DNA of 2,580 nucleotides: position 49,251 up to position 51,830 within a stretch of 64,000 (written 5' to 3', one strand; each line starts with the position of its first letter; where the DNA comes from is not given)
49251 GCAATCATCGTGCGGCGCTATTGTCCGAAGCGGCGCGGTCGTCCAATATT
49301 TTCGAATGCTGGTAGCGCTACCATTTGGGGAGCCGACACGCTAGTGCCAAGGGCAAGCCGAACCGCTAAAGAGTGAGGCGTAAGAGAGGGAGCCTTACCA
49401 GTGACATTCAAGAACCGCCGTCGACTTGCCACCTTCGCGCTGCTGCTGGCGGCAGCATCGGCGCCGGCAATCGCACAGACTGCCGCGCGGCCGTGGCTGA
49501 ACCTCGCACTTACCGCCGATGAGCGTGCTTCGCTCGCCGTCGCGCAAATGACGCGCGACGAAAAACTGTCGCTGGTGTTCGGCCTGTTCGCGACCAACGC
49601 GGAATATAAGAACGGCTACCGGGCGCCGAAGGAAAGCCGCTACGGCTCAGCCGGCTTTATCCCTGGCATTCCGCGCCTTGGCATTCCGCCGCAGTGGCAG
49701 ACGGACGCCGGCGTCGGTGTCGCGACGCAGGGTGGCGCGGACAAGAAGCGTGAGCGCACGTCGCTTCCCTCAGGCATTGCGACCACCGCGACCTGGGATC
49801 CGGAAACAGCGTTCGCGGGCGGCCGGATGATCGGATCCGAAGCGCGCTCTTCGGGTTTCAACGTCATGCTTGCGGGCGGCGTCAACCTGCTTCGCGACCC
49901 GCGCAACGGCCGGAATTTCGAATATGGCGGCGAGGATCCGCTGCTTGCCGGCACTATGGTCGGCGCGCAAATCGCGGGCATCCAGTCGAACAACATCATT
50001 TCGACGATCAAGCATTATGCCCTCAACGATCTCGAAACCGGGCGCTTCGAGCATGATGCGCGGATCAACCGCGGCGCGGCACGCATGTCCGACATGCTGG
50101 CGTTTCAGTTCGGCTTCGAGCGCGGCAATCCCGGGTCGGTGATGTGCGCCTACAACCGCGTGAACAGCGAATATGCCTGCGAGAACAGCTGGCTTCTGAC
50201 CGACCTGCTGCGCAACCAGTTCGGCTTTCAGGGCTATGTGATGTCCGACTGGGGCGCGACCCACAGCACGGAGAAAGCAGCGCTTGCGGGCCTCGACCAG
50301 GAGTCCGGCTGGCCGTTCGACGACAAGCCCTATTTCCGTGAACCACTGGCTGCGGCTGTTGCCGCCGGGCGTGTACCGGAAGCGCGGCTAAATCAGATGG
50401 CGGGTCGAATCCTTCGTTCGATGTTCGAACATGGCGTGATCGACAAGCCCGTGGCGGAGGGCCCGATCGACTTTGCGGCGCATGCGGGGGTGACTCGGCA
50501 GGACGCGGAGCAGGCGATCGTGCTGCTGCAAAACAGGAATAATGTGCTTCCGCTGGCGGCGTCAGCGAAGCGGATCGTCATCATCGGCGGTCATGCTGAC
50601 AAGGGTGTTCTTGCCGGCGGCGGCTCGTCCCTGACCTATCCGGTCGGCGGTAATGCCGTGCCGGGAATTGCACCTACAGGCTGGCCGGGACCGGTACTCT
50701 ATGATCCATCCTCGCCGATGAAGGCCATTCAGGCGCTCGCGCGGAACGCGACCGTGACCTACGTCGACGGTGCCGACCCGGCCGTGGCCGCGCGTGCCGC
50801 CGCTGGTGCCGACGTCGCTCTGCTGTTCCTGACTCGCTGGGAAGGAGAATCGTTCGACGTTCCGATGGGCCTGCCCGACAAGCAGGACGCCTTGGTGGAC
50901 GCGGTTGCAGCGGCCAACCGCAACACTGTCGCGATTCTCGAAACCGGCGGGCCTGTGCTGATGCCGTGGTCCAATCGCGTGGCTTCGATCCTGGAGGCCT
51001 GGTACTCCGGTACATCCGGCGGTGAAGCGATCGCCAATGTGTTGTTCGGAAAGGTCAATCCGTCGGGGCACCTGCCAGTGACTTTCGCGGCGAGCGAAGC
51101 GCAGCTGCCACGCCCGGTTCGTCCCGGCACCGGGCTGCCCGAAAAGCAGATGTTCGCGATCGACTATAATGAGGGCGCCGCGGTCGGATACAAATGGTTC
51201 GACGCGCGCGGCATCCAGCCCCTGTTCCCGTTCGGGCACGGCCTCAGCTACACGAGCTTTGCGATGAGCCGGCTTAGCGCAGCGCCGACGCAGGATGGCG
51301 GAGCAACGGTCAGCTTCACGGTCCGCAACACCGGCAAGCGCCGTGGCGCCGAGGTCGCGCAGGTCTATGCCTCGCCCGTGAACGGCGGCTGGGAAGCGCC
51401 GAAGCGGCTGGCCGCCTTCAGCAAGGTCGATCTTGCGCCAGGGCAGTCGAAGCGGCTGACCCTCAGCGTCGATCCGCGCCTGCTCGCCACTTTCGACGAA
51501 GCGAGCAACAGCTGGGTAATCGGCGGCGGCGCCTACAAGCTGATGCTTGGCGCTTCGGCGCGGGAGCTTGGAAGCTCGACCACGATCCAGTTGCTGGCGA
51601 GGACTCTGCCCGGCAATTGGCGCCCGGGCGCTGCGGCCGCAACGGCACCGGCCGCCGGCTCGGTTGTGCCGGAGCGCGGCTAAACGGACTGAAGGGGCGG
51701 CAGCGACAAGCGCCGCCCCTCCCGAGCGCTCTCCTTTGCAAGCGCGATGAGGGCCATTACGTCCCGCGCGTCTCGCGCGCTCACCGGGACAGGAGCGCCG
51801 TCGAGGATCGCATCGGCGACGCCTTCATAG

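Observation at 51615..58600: Shared C-terminal (P/G)ERG-stop tag on three unrelated exported proteins: candidate new envelope sorting or anchoring signal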

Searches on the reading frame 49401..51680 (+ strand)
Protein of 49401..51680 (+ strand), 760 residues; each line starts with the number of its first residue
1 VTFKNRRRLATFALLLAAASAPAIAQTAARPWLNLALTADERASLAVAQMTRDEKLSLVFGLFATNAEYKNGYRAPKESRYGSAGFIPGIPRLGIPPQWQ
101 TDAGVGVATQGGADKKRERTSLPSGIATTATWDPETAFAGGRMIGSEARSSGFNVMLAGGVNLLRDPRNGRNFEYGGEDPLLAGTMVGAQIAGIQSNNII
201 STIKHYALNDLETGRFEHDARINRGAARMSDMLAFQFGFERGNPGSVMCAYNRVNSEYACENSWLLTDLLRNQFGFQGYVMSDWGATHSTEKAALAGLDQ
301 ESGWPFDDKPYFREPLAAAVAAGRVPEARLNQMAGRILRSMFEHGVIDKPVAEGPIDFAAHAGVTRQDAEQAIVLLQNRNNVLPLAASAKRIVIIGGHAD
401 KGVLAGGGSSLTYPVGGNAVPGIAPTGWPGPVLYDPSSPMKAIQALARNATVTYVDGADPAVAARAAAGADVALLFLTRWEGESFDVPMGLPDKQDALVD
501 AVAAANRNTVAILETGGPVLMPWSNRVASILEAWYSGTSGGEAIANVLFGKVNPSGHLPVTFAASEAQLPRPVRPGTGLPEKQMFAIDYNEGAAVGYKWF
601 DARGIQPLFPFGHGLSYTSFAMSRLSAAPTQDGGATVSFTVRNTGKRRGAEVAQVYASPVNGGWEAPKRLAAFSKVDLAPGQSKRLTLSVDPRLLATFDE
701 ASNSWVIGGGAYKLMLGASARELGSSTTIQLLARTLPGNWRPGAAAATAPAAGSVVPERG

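Call 11: search_protein_families(library=pfam, proteins=[window:49401-51680:+], max_evalue=0.01)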
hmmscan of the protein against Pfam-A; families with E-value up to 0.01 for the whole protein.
window:49401-51680:+ (760 aa): 3 families
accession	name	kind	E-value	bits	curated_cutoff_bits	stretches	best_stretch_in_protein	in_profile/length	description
PF01915.27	Glyco_hydro_3_C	-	5e-53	180.5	31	1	373-617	1-200/200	Glycosyl hydrolase family 3 C-terminal domain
PF00933.27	Glyco_hydro_3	-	2.9e-29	102.9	27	1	92-339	60-315/316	Glycosyl hydrolase family 3 N terminal domain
PF14310.12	Fn3-like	-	1.9e-18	66.8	25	1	651-720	1-71/71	Fibronectin type III-like domain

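Call 44: find_homologous_proteins(query=window:49401-51680:+, region=400-760)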
Query window:49401-51680:+, residues 400-760 (361 aa): 6844 proteins with E <= 0.001 among 8000 candidates; the best 120 are listed.
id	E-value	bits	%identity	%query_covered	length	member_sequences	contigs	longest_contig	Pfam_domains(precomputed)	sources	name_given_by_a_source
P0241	4.4e-232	788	100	100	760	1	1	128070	PF01915.28,PF14310.13,PF00933.28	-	-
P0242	8.7e-201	685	87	96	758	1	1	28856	PF01915.28,PF14310.13,PF00933.28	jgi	jgi:beta-glucosidase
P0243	6.1e-188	643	82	100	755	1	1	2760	PF01915.28,PF14310.13,PF00933.28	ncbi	ncbi:MAG: beta-glucosidase family protein [Sphingomicrobium sp.]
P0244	6.3e-181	620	78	100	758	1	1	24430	PF01915.28,PF14310.13,PF00933.28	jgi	jgi:beta-glucosidase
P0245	9.2e-181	619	78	100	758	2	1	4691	PF01915.28,PF14310.13,PF00933.28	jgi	jgi:beta-glucosidase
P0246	6.0e-175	600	77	100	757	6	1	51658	PF01915.28,PF14310.13,PF00933.28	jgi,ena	jgi:beta-glucosidase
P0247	8.7e-170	583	74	100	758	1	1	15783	PF01915.28,PF14310.13,PF00933.28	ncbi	ncbi:MAG: beta-glucosidase [Sphingomicrobium sp.]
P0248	4.8e-159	548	69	100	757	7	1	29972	PF01915.28,PF14310.13,PF00933.28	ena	-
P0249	1.4e-152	526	67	94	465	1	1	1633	PF01915.28,PF14310.13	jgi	jgi:beta-glucosidase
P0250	1.3e-151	523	68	96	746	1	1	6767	PF01915.28,PF14310.13,PF00933.28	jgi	jgi:beta-glucosidase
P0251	1.5e-151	523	68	95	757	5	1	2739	PF01915.28,PF14310.13,PF00933.28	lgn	-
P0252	1.8e-151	523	65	100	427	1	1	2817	PF01915.28,PF14310.13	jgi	-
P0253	2.7e-151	522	67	100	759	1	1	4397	PF01915.28,PF14310.13,PF00933.28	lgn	-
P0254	3.1e-151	522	68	95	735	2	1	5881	PF01915.28,PF14310.13,PF00933.28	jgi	jgi:beta-glucosidase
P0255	4.4e-151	521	68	95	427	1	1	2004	PF01915.28,PF14310.13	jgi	jgi:beta-glucosidase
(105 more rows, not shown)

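Call 60: find_encoding_contigs(protein=P0246, flank=10000, max_places=2)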
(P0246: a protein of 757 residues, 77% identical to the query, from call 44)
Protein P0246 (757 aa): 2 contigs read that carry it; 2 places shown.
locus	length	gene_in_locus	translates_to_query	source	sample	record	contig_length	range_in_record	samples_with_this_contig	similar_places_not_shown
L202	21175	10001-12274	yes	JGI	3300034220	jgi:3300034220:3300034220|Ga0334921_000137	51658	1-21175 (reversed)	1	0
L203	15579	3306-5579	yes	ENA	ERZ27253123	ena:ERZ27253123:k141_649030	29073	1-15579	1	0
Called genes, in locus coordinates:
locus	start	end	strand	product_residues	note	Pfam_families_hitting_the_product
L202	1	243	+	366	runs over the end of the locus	PF00356:LacI, PF00532:Peripla_BP_1, PF13407:Peripla_BP_4, PF13377:Peripla_BP_3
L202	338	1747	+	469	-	PF00083:Sugar_tr, PF07690:MFS_1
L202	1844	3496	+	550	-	PF00083:Sugar_tr, PF07690:MFS_1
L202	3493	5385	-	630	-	PF03629:SASA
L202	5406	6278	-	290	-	PF08450:SGL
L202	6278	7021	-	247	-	PF00106:adh_short, PF01370:Epimerase, PF13561:adh_short_C2, PF08643:DUF1776 (weak)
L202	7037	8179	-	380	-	PF01557:FAA_hydrolase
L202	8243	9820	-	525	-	PF00171:Aldedh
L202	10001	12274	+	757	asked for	PF00933:Glyco_hydro_3, PF01915:Glyco_hydro_3_C, PF14310:Fn3-like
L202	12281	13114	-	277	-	PF03737:RraA-like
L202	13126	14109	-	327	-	PF01408:GFO_IDH_MocA, PF02894:GFO_IDH_MocA_C, PF22725:GFO_IDH_MocA_C3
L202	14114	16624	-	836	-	PF00933:Glyco_hydro_3, PF01915:Glyco_hydro_3_C, PF18559:Exop_C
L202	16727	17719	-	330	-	PF08450:SGL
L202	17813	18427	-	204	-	PF02630:SCO1-SenC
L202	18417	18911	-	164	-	PF04314:LpqE-like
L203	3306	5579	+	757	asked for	PF00933:Glyco_hydro_3, PF01915:Glyco_hydro_3_C, PF14310:Fn3-like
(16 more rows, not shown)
